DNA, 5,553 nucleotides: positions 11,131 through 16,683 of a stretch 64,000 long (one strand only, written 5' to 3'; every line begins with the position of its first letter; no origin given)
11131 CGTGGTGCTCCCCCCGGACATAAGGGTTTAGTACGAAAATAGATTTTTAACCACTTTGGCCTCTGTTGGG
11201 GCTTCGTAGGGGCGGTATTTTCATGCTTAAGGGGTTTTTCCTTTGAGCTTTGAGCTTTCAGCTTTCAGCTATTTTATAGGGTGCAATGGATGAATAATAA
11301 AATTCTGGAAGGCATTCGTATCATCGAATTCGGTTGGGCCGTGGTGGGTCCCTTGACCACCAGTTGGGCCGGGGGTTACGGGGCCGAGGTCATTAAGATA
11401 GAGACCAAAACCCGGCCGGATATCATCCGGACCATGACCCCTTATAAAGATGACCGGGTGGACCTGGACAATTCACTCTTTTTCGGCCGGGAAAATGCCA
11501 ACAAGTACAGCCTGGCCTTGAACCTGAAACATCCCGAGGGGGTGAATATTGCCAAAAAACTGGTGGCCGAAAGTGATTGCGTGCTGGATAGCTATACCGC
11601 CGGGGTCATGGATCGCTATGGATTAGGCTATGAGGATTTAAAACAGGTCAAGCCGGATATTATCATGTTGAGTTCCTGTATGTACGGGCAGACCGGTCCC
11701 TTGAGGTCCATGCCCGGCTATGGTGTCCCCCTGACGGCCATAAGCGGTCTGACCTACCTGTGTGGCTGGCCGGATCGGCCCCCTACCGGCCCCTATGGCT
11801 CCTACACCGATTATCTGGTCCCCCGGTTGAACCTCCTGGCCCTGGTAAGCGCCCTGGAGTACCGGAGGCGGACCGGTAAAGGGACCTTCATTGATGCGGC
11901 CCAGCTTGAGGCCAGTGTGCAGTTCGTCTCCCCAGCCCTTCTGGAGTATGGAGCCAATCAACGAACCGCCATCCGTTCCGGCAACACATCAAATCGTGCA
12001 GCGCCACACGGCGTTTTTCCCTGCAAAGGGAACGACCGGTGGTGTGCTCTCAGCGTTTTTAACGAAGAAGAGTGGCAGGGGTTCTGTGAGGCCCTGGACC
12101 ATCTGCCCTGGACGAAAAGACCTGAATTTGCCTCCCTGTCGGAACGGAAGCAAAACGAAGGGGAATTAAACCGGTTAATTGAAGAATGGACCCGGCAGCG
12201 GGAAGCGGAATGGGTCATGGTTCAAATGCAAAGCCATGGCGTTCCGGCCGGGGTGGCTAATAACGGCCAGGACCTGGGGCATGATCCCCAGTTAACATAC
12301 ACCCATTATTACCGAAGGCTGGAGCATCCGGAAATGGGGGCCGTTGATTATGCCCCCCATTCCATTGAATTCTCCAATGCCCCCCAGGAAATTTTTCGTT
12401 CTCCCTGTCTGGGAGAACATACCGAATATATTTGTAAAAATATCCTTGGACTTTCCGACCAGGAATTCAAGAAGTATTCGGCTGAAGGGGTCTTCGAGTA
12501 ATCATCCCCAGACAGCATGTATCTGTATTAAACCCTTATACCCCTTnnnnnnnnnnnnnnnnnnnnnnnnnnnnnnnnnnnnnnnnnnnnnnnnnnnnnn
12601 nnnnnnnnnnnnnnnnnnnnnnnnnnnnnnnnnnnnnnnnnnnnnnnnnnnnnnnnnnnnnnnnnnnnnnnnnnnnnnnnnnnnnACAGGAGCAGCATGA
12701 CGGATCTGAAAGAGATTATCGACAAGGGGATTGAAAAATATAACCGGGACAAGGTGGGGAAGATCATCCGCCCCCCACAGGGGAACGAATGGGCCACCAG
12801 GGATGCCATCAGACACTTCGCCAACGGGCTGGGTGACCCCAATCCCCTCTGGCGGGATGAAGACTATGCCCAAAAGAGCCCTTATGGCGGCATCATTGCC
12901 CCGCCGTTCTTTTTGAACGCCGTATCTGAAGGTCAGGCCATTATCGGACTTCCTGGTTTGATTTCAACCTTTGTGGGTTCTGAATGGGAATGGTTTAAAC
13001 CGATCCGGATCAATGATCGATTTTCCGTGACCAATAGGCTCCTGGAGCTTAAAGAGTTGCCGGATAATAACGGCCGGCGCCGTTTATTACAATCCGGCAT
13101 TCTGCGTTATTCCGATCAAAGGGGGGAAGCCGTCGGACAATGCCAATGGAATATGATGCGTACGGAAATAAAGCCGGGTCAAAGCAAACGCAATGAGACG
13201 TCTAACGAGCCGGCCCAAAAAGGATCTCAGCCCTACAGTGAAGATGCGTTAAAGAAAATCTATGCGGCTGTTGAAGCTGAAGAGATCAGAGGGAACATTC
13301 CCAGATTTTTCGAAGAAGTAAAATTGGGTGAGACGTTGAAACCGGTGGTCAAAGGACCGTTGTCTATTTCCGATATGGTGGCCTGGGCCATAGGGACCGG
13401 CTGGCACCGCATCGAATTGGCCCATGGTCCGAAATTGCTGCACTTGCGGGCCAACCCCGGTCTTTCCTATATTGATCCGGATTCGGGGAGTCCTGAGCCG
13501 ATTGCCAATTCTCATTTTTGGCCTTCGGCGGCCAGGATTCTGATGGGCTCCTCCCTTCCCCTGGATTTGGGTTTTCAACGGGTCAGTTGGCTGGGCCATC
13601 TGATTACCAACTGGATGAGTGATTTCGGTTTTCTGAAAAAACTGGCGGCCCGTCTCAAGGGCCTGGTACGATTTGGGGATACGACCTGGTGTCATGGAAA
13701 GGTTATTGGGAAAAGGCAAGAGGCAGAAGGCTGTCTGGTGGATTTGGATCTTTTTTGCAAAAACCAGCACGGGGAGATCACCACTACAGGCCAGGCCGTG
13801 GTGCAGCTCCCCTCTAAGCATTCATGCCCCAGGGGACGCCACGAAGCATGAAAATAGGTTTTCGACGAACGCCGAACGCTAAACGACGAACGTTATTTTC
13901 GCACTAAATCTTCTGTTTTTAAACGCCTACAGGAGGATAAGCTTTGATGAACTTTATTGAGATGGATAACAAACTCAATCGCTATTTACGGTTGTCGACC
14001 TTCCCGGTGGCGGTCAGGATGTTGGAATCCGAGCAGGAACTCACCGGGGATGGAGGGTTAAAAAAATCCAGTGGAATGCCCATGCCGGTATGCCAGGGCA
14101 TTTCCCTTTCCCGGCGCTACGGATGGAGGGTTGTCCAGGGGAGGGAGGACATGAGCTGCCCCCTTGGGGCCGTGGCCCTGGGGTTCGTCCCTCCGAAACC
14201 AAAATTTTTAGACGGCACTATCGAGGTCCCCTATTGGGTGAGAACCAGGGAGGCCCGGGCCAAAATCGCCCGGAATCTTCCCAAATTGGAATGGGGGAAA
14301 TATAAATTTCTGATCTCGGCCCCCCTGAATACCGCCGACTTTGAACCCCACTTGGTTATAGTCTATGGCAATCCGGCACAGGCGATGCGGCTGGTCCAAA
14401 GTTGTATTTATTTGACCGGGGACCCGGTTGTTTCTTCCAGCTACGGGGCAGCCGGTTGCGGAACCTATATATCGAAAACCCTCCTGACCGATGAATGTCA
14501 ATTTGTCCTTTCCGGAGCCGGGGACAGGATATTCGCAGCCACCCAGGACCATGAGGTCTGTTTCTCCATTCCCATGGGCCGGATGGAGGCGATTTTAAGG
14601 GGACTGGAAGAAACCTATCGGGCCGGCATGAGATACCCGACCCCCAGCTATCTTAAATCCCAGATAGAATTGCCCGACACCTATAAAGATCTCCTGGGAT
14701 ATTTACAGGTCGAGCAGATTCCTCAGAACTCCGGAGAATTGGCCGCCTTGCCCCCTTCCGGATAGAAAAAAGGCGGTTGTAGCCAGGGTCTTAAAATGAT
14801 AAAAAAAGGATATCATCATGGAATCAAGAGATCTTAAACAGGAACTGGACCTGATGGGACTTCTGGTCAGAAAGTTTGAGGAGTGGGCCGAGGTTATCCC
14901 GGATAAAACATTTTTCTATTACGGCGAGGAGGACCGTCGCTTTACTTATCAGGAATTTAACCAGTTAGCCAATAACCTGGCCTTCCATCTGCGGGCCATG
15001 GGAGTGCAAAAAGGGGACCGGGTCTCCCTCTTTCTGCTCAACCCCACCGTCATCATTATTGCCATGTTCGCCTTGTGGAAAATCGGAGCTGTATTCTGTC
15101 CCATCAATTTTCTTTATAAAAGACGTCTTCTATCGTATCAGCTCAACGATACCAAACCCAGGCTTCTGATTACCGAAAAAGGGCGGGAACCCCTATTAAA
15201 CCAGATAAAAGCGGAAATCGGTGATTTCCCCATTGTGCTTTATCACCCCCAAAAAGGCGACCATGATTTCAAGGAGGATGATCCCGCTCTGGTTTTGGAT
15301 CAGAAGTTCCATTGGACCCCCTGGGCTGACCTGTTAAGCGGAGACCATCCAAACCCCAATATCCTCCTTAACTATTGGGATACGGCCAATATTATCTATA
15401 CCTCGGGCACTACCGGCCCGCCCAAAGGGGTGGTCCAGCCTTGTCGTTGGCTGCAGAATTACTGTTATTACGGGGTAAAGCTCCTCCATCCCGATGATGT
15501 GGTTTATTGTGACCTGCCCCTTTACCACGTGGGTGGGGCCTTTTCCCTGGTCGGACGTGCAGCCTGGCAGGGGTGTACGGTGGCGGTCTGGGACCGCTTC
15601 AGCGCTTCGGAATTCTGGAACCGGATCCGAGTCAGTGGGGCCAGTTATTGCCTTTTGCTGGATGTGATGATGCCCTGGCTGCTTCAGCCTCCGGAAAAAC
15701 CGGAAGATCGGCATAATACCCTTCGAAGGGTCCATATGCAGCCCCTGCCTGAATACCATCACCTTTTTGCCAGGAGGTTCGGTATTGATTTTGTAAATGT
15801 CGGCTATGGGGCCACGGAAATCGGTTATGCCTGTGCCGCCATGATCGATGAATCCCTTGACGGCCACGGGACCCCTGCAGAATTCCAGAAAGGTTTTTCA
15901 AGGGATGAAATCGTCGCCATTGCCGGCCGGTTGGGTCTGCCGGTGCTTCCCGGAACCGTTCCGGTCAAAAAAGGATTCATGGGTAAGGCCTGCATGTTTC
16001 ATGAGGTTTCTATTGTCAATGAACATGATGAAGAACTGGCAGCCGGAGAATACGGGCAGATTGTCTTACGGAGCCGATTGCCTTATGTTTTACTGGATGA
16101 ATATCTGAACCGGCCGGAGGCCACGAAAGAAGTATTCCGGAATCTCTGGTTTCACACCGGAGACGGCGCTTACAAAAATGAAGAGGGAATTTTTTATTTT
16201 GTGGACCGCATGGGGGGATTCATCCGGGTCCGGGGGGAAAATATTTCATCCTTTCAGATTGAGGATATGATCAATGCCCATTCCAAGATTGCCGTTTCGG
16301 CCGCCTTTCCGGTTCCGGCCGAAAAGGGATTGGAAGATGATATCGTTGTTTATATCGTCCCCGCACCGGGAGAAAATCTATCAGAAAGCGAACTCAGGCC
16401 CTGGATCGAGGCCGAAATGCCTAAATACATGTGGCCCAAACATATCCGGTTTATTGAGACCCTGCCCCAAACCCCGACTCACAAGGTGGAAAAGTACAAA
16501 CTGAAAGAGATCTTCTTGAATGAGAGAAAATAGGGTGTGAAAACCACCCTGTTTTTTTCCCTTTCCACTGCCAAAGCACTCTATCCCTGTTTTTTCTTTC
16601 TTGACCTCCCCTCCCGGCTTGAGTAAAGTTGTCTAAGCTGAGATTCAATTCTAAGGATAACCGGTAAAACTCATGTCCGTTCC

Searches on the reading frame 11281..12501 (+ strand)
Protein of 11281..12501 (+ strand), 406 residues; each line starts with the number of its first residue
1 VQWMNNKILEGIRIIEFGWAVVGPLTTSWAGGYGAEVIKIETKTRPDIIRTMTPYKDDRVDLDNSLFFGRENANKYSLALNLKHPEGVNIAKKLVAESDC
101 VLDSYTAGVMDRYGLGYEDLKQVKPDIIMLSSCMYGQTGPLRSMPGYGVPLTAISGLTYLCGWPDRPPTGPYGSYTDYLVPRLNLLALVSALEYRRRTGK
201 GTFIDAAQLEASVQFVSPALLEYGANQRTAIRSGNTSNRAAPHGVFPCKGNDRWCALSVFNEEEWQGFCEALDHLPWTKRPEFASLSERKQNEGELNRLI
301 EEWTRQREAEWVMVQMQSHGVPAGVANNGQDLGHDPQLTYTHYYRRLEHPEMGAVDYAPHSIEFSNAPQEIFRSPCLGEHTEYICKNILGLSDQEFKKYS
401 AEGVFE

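Call 69: search_protein_families(library=pfam, proteins=[window:11281-12501:+], max_evalue=1e-8)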
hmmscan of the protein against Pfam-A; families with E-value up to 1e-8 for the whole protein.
window:11281-12501:+ (406 aa): 1 family
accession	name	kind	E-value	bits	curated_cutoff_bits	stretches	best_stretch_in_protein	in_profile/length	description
PF02515.22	CoA_transf_3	-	3.1e-95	319.8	23.3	1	9-381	1-366/366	CoA-transferase family III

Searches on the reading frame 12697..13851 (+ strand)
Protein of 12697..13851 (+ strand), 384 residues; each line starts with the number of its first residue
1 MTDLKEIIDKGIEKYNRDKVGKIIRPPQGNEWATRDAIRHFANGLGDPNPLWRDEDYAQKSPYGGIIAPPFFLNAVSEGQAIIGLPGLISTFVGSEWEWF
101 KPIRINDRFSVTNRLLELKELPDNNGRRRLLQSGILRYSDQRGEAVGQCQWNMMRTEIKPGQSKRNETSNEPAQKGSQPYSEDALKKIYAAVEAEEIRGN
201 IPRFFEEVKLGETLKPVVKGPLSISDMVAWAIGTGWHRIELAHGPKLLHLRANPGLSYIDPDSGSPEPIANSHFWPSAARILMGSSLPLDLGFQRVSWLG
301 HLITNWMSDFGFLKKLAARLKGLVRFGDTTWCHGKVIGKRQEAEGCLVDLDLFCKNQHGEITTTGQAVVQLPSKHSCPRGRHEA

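Call 69: search_protein_families(library=pfam, proteins=[window:12697-13851:+], max_evalue=1e-8)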
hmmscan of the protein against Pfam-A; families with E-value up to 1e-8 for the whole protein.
window:12697-13851:+ (384 aa): 1 family
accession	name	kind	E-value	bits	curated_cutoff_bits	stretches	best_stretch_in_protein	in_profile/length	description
PF13452.11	FAS1_DH_region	-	3.2e-11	43.9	22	1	34-146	15-129/132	FAS1-like, dehydratase domain region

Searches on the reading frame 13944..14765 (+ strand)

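Call 69: search_protein_families(library=pfam, proteins=[window:13944-14765:+], max_evalue=1e-8)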
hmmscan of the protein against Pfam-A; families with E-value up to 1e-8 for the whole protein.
window:13944-14765:+ (273 aa): 1 family
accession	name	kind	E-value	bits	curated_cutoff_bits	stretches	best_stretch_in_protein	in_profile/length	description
PF02596.20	DUF169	-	1.3e-50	172.6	27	1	10-219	1-208/209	Uncharacterised ArCR, COG2043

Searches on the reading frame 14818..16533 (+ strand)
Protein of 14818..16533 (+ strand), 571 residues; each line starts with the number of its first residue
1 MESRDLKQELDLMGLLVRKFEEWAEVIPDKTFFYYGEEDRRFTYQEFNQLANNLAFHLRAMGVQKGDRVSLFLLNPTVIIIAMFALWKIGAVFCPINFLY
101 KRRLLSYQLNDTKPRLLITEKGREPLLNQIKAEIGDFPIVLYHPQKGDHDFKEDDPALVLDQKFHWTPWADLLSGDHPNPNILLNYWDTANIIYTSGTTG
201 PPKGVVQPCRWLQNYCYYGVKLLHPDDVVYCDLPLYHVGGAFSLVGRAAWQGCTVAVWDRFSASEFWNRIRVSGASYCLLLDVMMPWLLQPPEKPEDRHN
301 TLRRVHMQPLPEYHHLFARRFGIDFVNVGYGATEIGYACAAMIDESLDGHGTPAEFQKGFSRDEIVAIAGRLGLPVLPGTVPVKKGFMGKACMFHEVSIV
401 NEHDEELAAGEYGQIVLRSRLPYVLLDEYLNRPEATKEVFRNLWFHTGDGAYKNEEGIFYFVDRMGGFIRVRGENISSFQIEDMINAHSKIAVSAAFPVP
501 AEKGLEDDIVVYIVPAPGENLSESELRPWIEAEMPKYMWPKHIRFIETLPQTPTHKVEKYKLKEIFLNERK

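Call 69: search_protein_families(library=pfam, proteins=[window:14818-16533:+], max_evalue=1e-8)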
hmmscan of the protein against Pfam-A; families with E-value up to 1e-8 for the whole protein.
window:14818-16533:+ (571 aa): 2 families
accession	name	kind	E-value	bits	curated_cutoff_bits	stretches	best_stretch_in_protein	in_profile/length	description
PF00501.34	AMP-binding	-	7.9e-54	183.3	29.9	1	20-419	1-376/384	AMP-binding enzyme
PF13193.12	AMP-binding_C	-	8.8e-11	43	24.5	1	480-556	1-76/76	AMP-binding enzyme C-terminal domain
